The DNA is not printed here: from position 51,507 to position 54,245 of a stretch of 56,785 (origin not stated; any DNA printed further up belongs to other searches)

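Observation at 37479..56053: One adaptor plus one ABC ATPase heading an array of six tandem 'orphan' ADOP double-FtsX permeases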

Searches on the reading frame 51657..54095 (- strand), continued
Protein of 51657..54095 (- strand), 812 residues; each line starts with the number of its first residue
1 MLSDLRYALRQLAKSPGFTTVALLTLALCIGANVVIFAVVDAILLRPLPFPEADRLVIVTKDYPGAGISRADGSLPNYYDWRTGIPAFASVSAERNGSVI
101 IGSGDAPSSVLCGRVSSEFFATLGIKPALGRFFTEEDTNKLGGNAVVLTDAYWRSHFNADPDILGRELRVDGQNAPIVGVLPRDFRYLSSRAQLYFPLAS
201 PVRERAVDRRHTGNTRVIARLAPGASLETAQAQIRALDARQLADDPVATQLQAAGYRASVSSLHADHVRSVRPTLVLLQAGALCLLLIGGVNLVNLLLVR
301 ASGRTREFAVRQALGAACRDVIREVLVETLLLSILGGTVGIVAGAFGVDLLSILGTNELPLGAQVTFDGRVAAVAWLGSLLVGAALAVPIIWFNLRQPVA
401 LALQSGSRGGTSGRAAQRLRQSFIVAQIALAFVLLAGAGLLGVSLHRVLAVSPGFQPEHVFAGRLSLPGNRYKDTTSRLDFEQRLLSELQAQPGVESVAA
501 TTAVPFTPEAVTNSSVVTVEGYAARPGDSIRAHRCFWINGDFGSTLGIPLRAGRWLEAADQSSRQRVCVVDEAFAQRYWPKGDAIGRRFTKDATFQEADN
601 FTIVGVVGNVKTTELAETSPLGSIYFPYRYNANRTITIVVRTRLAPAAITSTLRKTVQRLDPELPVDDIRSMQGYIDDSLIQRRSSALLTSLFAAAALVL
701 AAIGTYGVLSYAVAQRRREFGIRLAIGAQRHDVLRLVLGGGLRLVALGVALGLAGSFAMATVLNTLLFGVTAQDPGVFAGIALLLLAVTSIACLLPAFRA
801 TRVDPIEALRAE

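Call 64: fold_search(model_id=the predicted structure, library=pdb)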
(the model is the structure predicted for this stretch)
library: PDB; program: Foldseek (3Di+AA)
matches with E <= 10: 370; with E <= 0.001: 168
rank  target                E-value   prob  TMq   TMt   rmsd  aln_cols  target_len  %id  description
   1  9ge6_A                1.4e-19  1.00  0.49  0.49  11.3       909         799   13  Structure of E. coli YbbAP (released 2025-05-28)
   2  9ge7_A                7.3e-18  1.00  0.44  0.44  12.8       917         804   14  Structure of E. coli YbbAP with bound ATP analogue (released 2025-05-28)
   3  5gko_A                9.0e-15  1.00  0.39  0.48  19.6       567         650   15  Crystal structure of tripartite-type ABC transporter, MacB from Acinetobacter baumannii (released 2017-11-15)
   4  5lil_A                6.3e-14  1.00  0.26  0.32  10.2       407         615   17  Structure of Aggregatibacter actinomycetemcomitans MacB bound to ATPyS (P21) (released 2017-11-15)
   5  5nik_J                1.7e-13  1.00  0.33  0.40   7.9       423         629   21  Structure of the MacAB-TolC ABC-type tripartite multidrug efflux pump (released 2017-05-24)
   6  5lj6                  1.8e-13  1.00  0.25  0.32  23.1       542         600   15  Structure of Aggregatibacter actinomycetemcomitans MacB bound to ATPyS (P6522) (released 2017-11-15)
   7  5lil_B                2.4e-13  1.00  0.24  0.30  23.4       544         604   16  Structure of Aggregatibacter actinomycetemcomitans MacB bound to ATPyS (P21) (released 2017-11-15)
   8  5lj7_B                6.0e-13  1.00  0.24  0.31  22.8       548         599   16  Structure of Aggregatibacter actinomycetemcomitans MacB bound to ATP (P21) (released 2017-11-15)
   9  5lj7_A                6.0e-12  1.00  0.24  0.31  23.4       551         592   15  Structure of Aggregatibacter actinomycetemcomitans MacB bound to ATP (P21) (released 2017-11-15)
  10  5xu1_M                8.5e-12  1.00  0.32  0.56   7.6       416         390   17  Structure of a non-canonical ABC transporter from Streptococcus pneumoniae R6 (released 2018-01-24)
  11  5xu1_S                1.1e-10  1.00  0.30  0.52   8.2       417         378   17  Structure of a non-canonical ABC transporter from Streptococcus pneumoniae R6 (released 2018-01-24)
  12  9rlc_E                8.8e-10  1.00  0.27  0.43  10.5       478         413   15  LolCDE complex with Lpp lipoprotein (released 2026-01-21)
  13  9rld_E                1.5e-09  1.00  0.26  0.43  10.5       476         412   15  LolCDE complex with Lpp lipoprotein (released 2026-01-21)
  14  7arh_E                2.0e-09  1.00  0.28  0.47   8.9       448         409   14  LolCDE in complex with lipoprotein (released 2021-04-07)
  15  7tcg_A                2.0e-09  1.00  0.34  0.41  10.5       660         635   12  BceAB nucleotide-free conformation (released 2022-04-06)
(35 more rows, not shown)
